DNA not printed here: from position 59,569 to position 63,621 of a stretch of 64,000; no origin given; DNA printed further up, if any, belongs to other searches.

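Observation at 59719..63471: Giant TonB-dependent-receptor-like barrel fused through a (Gly-Gly-Pro)n tether to a C-terminal LTXXQ/Spy-like domain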

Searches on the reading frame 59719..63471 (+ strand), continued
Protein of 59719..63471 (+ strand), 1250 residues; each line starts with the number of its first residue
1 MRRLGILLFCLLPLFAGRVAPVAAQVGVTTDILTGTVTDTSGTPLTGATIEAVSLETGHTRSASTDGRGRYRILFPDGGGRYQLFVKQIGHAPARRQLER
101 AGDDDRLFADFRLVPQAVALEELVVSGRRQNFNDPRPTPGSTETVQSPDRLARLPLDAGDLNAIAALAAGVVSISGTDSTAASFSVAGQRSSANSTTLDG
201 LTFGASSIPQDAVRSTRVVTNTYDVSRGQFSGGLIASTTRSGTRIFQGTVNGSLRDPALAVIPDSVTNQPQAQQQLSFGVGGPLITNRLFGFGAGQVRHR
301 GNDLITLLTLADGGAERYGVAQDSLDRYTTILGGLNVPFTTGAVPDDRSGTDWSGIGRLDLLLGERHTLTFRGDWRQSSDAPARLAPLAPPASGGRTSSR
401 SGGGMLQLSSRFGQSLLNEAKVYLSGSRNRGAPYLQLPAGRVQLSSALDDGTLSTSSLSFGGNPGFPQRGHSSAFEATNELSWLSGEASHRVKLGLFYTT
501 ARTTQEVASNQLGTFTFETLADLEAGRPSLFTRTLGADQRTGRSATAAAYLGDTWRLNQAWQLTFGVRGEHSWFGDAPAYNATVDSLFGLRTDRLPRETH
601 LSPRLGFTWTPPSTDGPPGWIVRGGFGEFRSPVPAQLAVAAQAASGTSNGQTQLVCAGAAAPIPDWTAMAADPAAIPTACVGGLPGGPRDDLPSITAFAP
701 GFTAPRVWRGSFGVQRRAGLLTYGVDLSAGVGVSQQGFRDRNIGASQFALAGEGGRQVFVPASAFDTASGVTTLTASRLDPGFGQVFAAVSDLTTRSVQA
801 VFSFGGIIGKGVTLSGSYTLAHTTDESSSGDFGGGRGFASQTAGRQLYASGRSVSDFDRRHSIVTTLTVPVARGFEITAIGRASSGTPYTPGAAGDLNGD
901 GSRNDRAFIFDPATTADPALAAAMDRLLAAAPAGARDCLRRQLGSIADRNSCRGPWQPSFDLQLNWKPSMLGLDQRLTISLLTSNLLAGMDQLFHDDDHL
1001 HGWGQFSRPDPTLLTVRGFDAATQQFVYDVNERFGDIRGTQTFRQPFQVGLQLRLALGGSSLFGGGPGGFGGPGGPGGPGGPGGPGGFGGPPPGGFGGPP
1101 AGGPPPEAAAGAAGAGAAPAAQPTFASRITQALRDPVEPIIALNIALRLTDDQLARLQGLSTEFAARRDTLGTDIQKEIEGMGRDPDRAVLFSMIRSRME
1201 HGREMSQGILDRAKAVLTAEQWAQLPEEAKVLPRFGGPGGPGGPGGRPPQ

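Call 18: find_encoding_contigs(protein=window:59719-63471:+, flank=10000, max_places=3)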
Protein window:59719-63471:+ (1250 aa): 3 contigs read that carry it; 2 places shown.
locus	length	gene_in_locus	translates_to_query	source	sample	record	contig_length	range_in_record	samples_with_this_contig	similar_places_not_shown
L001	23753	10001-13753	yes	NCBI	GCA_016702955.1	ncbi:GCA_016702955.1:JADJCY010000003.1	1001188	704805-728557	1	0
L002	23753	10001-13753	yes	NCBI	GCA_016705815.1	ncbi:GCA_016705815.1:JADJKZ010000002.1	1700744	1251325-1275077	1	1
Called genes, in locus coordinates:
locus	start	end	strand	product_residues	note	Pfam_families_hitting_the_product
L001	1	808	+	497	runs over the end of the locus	PF25997:BSH_YhbJ (faint), PF25917:BSH_RND, PF25973:BSH_CzcB (weak), PF25876:HH_MFP_RND (weak), PF25954:Beta-barrel_RND_2, PF25990:Beta-barrel_YknX, PF26002:Beta-barrel_AprE (weak)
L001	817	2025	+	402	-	PF12704:MacB_PCD, PF02687:FtsX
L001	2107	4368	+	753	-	PF19313:DUF5916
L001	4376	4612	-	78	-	PF14255:Zn_ribbon_21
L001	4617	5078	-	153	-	PF03073:TspO_MBR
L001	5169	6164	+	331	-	PF00195:Chal_sti_synt_N (weak), PF08545:ACP_syn_III, PF08541:ACP_syn_III_C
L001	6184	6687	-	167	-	-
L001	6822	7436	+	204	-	PF04542:Sigma70_r2, PF08281:Sigma70_r4_2, PF04545:Sigma70_r4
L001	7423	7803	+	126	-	-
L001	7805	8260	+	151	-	-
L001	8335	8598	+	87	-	-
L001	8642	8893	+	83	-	PF04362:Iron_traffic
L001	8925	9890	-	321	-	PF11383:DUF3187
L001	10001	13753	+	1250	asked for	-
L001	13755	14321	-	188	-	PF00730:HhH-GPD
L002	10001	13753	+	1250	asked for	-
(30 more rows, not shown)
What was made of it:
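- The identical 1250-aa protein occurs on 3 contigs (call 18).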

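Call 19: find_encoding_contigs(protein=P0041, flank=8000, max_places=2)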
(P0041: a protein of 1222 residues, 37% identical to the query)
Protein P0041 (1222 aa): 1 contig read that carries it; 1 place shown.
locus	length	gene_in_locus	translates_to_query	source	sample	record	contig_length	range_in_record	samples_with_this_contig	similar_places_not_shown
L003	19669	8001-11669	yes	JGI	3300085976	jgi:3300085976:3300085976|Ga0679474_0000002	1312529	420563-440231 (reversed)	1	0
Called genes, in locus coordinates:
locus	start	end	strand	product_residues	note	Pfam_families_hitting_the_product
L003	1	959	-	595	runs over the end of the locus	PF00795:CN_hydrolase, PF02540:NAD_synthase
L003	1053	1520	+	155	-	-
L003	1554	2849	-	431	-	PF14326:DUF4384 (weak)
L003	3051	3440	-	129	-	PF12680:SnoaL_2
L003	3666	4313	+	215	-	PF13505:OMP_b-brl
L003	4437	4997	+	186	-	PF13505:OMP_b-brl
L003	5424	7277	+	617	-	PF07715:Plug, PF00593:TonB_dep_Rec_b-barrel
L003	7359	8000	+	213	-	-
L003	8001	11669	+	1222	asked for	PF13620:CarboxypepD_reg, PF25183:OMP_b-brl_4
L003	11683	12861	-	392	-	-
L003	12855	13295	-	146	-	PF00355:Rieske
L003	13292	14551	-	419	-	PF00034:Cytochrom_C (faint), PF06537:DHOR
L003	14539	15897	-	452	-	PF01566:Nramp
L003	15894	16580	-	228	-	PF12840:HTH_20 (faint), PF01325:Fe_dep_repress, PF12802:MarR_2 (weak), PF09339:HTH_IclR (weak), PF02742:Fe_dep_repr_C, PF04023:FeoA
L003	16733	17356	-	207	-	PF00293:NUDIX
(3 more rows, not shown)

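Call 20: find_encoding_contigs(protein=P0006, flank=7000, max_places=1)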
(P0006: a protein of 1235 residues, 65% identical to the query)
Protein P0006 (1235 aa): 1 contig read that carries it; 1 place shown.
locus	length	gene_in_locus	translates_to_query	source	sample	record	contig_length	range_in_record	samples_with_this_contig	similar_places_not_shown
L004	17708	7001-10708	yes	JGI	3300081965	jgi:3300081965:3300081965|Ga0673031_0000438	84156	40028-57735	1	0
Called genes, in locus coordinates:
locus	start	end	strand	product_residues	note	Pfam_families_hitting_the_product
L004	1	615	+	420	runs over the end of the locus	PF06050:HGD-D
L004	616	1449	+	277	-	PF01869:BcrAD_BadFG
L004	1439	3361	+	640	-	PF00501:AMP-binding, PF23562:AMP-binding_C_3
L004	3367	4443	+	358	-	PF08240:ADH_N, PF00107:ADH_zinc_N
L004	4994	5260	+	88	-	-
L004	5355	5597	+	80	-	PF04362:Iron_traffic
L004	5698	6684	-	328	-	PF11383:DUF3187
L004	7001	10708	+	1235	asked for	PF13620:CarboxypepD_reg, PF25183:OMP_b-brl_4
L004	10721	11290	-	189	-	PF00730:HhH-GPD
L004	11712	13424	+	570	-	PF00800:PDT, PF01842:ACT, PF00793:DAHP_synth_1, PF03102:NeuB (weak)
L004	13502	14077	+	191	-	PF01965:DJ-1_PfpI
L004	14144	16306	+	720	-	PF00282:Pyridoxal_deC, PF21391:tyr_de_CO2_C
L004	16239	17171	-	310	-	PF00595:PDZ, PF13180:PDZ_2, PF17820:PDZ_6, PF13180:PDZ_2 (weak)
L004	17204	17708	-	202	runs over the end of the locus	-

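Call 21: find_encoding_contigs(protein=P0014, flank=7000, max_places=1)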
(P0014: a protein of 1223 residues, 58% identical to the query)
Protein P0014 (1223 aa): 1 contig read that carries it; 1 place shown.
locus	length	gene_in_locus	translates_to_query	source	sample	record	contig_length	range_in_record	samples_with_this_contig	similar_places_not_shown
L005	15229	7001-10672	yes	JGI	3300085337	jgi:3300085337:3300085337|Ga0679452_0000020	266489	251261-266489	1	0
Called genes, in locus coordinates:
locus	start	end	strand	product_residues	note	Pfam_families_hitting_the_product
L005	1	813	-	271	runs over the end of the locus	PF00072:Response_reg, PF04397:LytTR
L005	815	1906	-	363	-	PF06580:His_kinase, PF02518:HATPase_c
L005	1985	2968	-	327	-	PF08331:QueG_DUF1730, PF14697:Fer4_21 (faint), PF13484:Fer4_16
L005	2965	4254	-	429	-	PF01134:GIDA (faint), PF01266:DAO (weak), PF01494:FAD_binding_3 (faint), PF03486:HI0933_like (faint), PF07992:Pyr_redox_2, PF13450:NAD_binding_8, PF00070:Pyr_redox (weak), PF22366:NDH2_C, +1 more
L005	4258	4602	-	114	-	-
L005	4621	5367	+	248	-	PF18306:LDcluster4, PF03641:Lysine_decarbox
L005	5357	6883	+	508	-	PF07690:MFS_1, PF03137:OATP (faint), PF07690:MFS_1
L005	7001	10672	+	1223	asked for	PF13620:CarboxypepD_reg, PF25183:OMP_b-brl_4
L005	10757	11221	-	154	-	PF01797:Y1_Tnp (weak)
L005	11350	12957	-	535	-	PF01590:GAF, PF13185:GAF_2, PF13492:GAF_3, PF00512:HisKA, PF02518:HATPase_c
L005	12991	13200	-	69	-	PF04324:Fer2_BFD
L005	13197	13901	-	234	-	PF00106:adh_short, PF08659:KR, PF23441:SDR (weak), PF13561:adh_short_C2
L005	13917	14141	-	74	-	-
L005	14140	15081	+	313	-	-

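Call 22: find_encoding_contigs(protein=P0081, flank=7000, max_places=1)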
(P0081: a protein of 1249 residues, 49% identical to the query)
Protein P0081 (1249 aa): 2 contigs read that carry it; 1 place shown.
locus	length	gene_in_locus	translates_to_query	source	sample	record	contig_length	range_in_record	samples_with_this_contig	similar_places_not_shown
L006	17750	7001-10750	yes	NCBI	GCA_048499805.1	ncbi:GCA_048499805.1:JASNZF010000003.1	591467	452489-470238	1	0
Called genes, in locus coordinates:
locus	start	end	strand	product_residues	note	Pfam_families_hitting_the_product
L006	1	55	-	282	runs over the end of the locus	PF09990:DUF2231, PF13428:TPR_14 (faint)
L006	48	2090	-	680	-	PF00009:GTP_EFTU, PF22042:EF-G_D2, PF03144:GTP_EFTU_D2 (weak), PF14492:EFG_III, PF03764:EFG_IV, PF00679:EFG_C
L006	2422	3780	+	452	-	PF07690:MFS_1, PF13347:MFS_2 (faint), PF11700:ATG22, PF07690:MFS_1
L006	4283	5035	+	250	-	PF13620:CarboxypepD_reg, PF13715:CarbopepD_reg_2, PF07715:Plug (weak)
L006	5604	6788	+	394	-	PF00108:Thiolase_N, PF02803:Thiolase_C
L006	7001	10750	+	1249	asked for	PF13620:CarboxypepD_reg, PF13715:CarbopepD_reg_2 (weak), PF25183:OMP_b-brl_4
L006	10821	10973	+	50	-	-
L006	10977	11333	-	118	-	-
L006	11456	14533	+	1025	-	PF00873:ACR_tran, PF03176:MMPL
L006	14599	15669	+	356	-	PF25917:BSH_RND, PF25973:BSH_CzcB (weak), PF25944:Beta-barrel_RND (weak), PF25954:Beta-barrel_RND_2, PF25967:RND-MFP_C (weak), PF25975:CzcB_C (weak), PF25989:YknX_C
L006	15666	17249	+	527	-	PF00246:Peptidase_M14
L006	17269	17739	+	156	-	PF00578:AhpC-TSA, PF08534:Redoxin, PF13911:AhpC-TSA_2 (weak)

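Call 36: search_solved_structures(query=window:59719-63468:+, max_evalue=0.01)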
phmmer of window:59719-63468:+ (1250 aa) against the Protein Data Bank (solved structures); distinct sequences matched with E-value up to 0.01: 0.

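Call 41: find_related_loci(query=A2, collection=genome_contigs, flank=3000)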
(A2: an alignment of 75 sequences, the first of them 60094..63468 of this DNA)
Query A2 (1125 aa) in genome_contigs; peptide patterns used: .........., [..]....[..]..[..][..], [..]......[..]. (x = any residue, [..] = any of these).
600 stretches matched a pattern (row limit reached: there are more); 491 encode a relative of the query (tblastn E <= 1e-3); the best 80 are kept; 80 distinct loci.
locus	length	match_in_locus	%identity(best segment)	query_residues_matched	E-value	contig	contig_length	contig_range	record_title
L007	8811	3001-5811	95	1-937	0e+0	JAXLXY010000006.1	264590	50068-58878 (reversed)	MAG: Gemmatimonadales bacterium isolate STL-GEM4 C1.156.fa-6, whole genome shotgun sequence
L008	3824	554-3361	86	1-936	0e+0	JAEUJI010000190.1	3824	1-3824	MAG: Gemmatimonadetes bacterium isolate new MAG-65 k141_2361289, whole genome shotgun sequence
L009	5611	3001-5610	83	1-870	0e+0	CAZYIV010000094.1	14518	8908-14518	MAG TPA_asm: uncultured Gemmatimonadaceae bacterium isolate binchicken_co118_12 genome assembly, contig: NODE_4507_lengt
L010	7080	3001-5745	66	13-929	0e+0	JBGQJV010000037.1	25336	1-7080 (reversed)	MAG: Gemmatimonadota bacterium isolate OBJ2_061818_070_14 k141_770217_length_25336_cov_24.2586, whole genome shotgun seq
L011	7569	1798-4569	64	13-935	0e+0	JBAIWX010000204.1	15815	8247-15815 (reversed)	MAG: Gemmatimonadales bacterium isolate bin_136 c_000024582336, whole genome shotgun sequence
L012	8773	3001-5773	73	9-932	0e+0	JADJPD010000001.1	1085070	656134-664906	MAG: Gemmatimonadetes bacterium isolate Fred_18-Q3-R57-64_BATAC.299 tig00001709-10-10860880, whole genome shotgun sequen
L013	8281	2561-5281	65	24-932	0e+0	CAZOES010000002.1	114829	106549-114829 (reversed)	MAG TPA_asm: uncultured Gemmatimonadaceae bacterium isolate SRP237561_co1_305 genome assembly, contig: NODE_206_length_1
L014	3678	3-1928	72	292-934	0e+0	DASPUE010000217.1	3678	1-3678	MAG TPA_asm: Gemmatimonadales bacterium isolate SMAG_U12295 k141_625287, whole genome shotgun sequence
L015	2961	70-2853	54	12-935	0e+0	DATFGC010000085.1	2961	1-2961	MAG TPA_asm: Gemmatimonadales bacterium isolate SMAG_U8652 k141_1869080, whole genome shotgun sequence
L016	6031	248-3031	52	2-933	0e+0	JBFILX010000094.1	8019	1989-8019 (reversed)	MAG: Gemmatimonadales bacterium isolate Mix_sand12.2021.10.G.10 k141_1499662_length_8019_cov_33.5327, whole genome shotg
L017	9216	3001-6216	46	13-1105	0e+0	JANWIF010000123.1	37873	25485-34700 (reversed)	MAG: Gemmatimonadaceae bacterium isolate CRAIB_MAG34 c_000000084191, whole genome shotgun sequence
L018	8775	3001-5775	53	12-929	0e+0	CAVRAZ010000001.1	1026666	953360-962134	MAG: uncultured Gammaproteobacteria bacterium isolate MFD04944.bin.2.29 genome assembly, contig: contig_18020, whole gen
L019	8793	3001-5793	52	1-933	0e+0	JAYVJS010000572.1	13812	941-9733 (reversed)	MAG: Gemmatimonadota bacterium isolate GL53_Down_metabinner_10 GL53_Down_metabinner_10_571, whole genome shotgun sequenc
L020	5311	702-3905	46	2-1106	0e+0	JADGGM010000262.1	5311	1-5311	MAG: Gemmatimonadaceae bacterium isolate HOG34 NODE_10471_length_5311_cov_14.022640, whole genome shotgun sequence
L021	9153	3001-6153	49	12-1106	0e+0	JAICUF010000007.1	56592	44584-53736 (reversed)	MAG: Gemmatimonadales bacterium isolate GZL_ISSM_2_bin.62 k141_2159919_length_56592_cov_16.1909, whole genome shotgun se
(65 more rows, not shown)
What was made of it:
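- Tried and rejected: The full-length alignment was used instead (call 41).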

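Call 51: predict_structure(alignment_id=A2)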
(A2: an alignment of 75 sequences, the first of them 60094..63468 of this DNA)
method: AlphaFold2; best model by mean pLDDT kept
length: 1125 residues; sequences in the alignment: 75
mean_pLDDT: 84.9   pTM: 0.82
mean pLDDT of the five models: 84.9, 83.2, 82.0, 80.3, 79.1
residues with pLDDT >= 90: 650; 70-90: 326; 50-70: 54; < 50: 95
segments of 3 or more residues with pLDDT < 50: 1-9, 559-564, 706-710, 936-995, 1112-1125
pLDDT, mean of each block of 10 residues (from residue 1): 31 79 88 88 87 77 81 79 86 90 78 83 92 79 84 94 94 92 88 92 96 88 92 94 95 91 91 95 95 96 94 95 93 93 93 96 93 93 86 95 91 84 96 94 95 92 94 96 91 92 91 84 75 91 94 76 63 93 95 94 95 91 93 93 88 89 92 96 91 95 56 55 79 93 93 95 91 83 96 96 94 97 92 93 85 92 86 73 88 94 95 66 91 58 39 34 31 35 34 51 85 96 96 97 93 82 79 90 97 97 84 43 37
secondary structure, 60 per line:
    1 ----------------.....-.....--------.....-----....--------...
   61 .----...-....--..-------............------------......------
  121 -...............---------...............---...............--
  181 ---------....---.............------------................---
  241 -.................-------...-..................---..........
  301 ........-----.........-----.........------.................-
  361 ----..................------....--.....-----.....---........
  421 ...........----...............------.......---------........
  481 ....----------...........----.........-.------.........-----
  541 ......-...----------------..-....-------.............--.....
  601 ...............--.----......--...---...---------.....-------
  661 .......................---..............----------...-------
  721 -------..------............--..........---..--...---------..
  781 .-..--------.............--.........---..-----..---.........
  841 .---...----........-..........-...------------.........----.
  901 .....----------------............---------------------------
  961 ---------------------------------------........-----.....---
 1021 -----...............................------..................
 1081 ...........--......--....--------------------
elements in order (helices of 4 or more, strands of 3 or more residues): E17-21 H23-27 H36-40 E46-49 E58-61 E70-73 E88-96 E109-114 E122-136 E146-160 E164-178 H190-193 H197-209 E222-237 E242-258 E270-287 E291-308 E314-322 E328-336 E343-359 E365-382 E389-392 H395-399 E405-409 E413-431 E436-450 H457-463 E473-484 E495-505 H510-518 E527-532 H541-546 E570-573 E581-593 E596-615 E623-625 E631-633 H649-652 E661-683 E687-700 E736-747 E750-759 E767-769 E779-781 H793-805 H808-816 E832-841 E852-859 H861-870 E887-895 E900-905 E922-933 H1000-1007 H1013-1017 H1026-1056 H1063-1091 H1094-1099 H1102-1105
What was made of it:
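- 60454..62892 (+): Beta-barrel of TonB-dependent-transporter type (about residues 246-1058); the last strand is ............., 62854-62892. AlphaFold2 pLDDT is mostly above 90 (call 51).
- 62893..63081 (+): Disordered Gly/Pro/Ala-rich tether (residues 1059-1121). pLDDT is below 50 for model residues 936-995 (call 51).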
